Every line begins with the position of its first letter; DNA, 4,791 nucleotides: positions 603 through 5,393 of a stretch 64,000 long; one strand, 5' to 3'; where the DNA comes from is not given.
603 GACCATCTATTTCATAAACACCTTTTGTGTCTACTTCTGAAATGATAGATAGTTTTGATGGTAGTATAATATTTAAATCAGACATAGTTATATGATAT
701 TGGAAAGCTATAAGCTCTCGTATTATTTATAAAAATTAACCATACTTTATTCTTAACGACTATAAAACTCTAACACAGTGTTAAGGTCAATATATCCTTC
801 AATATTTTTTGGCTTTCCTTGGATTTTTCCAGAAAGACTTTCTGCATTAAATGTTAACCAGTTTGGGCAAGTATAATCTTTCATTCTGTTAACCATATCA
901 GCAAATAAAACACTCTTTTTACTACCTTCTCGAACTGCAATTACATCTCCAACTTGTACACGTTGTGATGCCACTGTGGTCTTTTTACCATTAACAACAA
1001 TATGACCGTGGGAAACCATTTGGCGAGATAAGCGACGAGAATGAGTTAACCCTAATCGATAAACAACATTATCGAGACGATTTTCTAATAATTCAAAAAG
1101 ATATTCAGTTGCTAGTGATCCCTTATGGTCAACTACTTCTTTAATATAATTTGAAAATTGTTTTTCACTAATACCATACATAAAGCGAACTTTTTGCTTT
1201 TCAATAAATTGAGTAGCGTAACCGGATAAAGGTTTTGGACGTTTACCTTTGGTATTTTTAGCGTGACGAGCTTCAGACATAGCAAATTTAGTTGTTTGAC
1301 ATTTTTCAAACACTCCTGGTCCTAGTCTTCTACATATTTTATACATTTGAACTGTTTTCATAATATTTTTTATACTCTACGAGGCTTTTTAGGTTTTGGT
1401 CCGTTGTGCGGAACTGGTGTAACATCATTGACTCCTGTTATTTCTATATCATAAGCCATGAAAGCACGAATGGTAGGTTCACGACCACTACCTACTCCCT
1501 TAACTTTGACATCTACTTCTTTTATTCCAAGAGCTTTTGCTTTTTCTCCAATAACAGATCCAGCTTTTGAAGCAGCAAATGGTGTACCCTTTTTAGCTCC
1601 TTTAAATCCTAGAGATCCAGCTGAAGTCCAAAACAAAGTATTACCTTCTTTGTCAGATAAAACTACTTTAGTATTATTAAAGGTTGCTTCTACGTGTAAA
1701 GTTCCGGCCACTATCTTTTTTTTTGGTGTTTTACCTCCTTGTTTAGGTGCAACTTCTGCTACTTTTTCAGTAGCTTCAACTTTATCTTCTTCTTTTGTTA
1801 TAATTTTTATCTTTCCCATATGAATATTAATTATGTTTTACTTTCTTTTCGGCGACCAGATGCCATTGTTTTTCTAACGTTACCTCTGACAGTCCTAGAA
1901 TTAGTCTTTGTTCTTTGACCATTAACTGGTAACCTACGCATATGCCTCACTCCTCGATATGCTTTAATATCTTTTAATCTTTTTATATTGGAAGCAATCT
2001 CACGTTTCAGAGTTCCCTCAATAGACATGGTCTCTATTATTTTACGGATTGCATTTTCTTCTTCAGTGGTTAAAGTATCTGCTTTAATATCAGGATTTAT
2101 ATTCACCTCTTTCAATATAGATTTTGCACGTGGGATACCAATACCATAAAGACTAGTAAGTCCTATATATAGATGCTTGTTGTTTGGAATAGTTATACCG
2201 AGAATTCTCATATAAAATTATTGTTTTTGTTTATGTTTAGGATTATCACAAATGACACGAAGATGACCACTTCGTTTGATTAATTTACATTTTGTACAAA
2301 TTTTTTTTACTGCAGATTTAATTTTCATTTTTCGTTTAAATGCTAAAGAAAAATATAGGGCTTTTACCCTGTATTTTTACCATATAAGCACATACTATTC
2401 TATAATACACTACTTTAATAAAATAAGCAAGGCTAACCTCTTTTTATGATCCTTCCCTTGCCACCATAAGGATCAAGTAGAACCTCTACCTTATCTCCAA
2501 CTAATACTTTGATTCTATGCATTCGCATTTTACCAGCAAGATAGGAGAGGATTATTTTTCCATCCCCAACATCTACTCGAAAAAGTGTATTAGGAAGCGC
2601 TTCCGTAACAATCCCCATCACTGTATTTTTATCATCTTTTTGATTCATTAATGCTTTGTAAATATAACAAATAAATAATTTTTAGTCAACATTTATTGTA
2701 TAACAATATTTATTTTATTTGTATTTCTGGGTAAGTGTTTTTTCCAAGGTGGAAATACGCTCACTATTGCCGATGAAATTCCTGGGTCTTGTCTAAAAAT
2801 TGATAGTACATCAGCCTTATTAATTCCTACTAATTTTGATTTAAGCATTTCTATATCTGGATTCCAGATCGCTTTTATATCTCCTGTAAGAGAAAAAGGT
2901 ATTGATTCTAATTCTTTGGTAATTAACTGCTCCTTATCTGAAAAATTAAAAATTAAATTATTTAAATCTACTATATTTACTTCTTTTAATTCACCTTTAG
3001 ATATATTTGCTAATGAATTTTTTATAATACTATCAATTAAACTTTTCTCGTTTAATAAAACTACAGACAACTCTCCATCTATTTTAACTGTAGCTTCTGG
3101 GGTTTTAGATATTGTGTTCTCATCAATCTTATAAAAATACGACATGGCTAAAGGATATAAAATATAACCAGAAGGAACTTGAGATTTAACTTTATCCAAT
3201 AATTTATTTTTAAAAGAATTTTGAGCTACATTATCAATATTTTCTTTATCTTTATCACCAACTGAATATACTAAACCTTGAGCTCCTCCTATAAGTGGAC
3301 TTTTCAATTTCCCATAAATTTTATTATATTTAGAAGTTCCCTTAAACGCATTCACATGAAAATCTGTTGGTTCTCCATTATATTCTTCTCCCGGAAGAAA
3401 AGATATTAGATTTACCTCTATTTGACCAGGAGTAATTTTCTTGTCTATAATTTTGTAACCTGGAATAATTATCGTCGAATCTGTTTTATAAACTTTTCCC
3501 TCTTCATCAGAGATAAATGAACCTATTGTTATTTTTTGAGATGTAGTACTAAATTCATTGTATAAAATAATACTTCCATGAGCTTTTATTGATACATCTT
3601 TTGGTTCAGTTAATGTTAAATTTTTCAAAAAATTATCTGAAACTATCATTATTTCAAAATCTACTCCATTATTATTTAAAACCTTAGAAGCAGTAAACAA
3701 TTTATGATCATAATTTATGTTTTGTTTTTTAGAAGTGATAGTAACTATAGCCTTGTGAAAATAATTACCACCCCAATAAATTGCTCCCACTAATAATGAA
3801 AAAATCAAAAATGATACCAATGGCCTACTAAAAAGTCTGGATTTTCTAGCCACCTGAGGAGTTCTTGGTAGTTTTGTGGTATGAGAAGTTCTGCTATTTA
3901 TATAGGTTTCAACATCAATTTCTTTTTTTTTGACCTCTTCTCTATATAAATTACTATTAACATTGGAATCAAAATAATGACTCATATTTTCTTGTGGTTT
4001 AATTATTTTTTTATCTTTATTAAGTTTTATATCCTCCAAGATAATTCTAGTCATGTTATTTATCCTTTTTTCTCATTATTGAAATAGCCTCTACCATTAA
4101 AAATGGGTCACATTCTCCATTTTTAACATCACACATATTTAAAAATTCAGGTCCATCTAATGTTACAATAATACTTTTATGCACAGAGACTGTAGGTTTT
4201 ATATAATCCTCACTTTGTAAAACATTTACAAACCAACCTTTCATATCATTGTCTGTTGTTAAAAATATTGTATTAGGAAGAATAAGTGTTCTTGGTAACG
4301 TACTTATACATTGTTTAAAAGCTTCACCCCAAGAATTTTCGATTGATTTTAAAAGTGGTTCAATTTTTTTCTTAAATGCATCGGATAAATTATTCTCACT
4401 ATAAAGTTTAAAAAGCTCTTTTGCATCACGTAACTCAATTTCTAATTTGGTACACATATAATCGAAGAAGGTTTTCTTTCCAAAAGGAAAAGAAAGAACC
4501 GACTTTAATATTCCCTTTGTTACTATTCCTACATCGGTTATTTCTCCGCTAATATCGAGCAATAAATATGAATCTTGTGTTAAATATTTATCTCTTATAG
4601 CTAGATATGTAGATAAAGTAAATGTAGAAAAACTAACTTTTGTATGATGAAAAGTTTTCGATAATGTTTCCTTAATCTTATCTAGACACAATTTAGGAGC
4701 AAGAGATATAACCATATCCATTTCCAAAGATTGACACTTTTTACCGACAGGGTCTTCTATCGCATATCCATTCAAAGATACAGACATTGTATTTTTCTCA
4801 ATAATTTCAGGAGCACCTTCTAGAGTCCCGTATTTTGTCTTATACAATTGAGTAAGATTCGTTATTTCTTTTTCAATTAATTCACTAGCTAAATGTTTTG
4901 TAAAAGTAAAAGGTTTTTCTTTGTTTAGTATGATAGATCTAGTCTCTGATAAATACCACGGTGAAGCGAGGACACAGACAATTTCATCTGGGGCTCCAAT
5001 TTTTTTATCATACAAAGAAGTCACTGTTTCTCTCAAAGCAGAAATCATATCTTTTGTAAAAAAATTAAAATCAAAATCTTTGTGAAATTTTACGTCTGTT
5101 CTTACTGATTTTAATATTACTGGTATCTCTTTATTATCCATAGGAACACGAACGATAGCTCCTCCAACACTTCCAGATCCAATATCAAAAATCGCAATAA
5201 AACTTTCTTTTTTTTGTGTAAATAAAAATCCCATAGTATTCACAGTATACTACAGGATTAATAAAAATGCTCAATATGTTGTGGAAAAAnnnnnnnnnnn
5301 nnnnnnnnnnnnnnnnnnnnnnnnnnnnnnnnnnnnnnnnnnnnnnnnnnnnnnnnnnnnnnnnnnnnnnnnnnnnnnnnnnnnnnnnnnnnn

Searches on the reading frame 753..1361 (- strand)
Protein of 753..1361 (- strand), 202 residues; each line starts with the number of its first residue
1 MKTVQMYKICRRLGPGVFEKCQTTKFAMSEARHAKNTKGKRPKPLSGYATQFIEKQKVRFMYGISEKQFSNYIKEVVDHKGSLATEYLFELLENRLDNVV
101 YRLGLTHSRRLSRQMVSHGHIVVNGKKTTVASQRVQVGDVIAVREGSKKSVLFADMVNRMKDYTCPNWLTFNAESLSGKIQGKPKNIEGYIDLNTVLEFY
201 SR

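Call 18: find_encoding_contigs(protein=window:753-1361:-, flank=10000, max_places=3)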
Protein window:753-1361:- (202 aa): no gene with exactly this product is on record in the collection.

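Call 25: search_protein_families(library=pfam, proteins=[window:753-1361:-], max_evalue=0.05)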
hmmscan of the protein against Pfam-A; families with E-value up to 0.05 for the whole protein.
window:753-1361:- (202 aa): 3 families
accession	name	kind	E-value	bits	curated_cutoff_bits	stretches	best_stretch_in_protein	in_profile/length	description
PF01479.30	S4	-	7.6e-16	58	22.8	1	95-141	2-48/48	S4 domain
PF00163.24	Ribosomal_S4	-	1.1e-13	52.1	23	1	6-93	6-95/95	Ribosomal protein S4/S9 N-terminal domain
PF22421.1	SYY_C-terminal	-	0.00024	21.4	27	1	96-140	21-65/83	Tyrosine--tRNA ligase SYY-like C-terminal domain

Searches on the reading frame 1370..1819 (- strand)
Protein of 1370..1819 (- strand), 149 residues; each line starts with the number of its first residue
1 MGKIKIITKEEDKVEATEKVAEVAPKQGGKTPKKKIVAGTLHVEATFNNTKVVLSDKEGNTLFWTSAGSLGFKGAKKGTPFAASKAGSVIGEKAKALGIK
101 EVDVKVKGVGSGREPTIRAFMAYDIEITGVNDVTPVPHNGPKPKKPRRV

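Call 25: search_protein_families(library=pfam, proteins=[window:1370-1819:-], max_evalue=0.05)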
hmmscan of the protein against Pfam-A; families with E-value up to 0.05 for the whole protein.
window:1370-1819:- (149 aa): 2 families
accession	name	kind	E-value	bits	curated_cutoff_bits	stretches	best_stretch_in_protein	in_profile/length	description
PF00411.24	Ribosomal_S11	-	1e-34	119.7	25.1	1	39-148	1-110/110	Ribosomal protein S11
PF00861.27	Ribosomal_L18p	-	0.023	15.5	27.8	0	53-102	40-89/116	Ribosomal L18 of archaea, bacteria, mitoch. and chloroplast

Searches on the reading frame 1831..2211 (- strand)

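Call 25: search_protein_families(library=pfam, proteins=[window:1831-2211:-], max_evalue=0.05)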
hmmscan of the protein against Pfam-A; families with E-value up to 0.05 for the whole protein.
window:1831-2211:- (126 aa): 2 families
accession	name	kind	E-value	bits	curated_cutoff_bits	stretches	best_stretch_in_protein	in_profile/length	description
PF00416.27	Ribosomal_S13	-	2e-25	90.1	31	1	2-107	1-128/128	Ribosomal protein S13/S18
PF00735.24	Septin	-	0.045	13.5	26.2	1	24-61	130-168/280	Septin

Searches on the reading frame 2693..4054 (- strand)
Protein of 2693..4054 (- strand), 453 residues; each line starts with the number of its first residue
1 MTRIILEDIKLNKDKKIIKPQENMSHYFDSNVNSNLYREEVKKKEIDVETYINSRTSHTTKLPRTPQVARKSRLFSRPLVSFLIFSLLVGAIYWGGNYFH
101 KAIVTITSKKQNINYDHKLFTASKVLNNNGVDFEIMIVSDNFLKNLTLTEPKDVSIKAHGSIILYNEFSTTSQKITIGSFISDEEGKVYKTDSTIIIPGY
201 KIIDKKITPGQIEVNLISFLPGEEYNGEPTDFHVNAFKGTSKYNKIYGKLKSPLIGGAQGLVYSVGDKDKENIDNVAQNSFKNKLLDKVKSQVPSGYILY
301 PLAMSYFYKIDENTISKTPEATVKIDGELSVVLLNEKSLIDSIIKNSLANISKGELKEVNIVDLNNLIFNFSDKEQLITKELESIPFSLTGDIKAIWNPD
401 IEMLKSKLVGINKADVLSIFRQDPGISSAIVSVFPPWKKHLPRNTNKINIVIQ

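Call 7: search_protein_families(library=pfam, proteins=[window:2693-4054:-], max_evalue=0.00001)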
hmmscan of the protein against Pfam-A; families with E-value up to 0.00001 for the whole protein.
window:2693-4054:- (453 aa): 0 families

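Call 23: find_encoding_contigs(protein=window:2693-4054:-, flank=10000, max_places=1)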
Protein window:2693-4054:- (453 aa): 2 contigs read that carry it; 1 place shown.
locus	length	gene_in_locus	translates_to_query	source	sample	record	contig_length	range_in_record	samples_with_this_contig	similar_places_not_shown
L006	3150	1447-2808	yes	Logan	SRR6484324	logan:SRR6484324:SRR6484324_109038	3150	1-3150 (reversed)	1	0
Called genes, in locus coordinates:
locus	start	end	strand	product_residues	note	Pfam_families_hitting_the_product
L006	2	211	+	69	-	?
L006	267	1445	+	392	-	-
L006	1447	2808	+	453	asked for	-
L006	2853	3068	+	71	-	PF01176:eIF-1a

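Call 25: search_protein_families(library=pfam, proteins=[window:2693-4054:-], max_evalue=0.05)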
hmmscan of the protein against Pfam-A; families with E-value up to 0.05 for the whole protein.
window:2693-4054:- (453 aa): 0 families

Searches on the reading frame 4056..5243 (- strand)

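Call 7: search_protein_families(library=pfam, proteins=[window:4056-5243:-], max_evalue=0.00001)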
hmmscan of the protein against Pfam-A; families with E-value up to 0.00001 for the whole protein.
window:4056-5243:- (395 aa): 0 families

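Call 25: search_protein_families(library=pfam, proteins=[window:4056-5243:-], max_evalue=0.05)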
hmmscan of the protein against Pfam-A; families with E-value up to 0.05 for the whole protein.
window:4056-5243:- (395 aa): 2 families
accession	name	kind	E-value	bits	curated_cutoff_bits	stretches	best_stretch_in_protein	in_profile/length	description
PF17435.7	CT_584-like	-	0.025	14.7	25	0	310-376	74-138/183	CT_584-like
PF10980.13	DUF2787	-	0.044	14.5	27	0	247-286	74-113/126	Protein of unknown function (DUF2787)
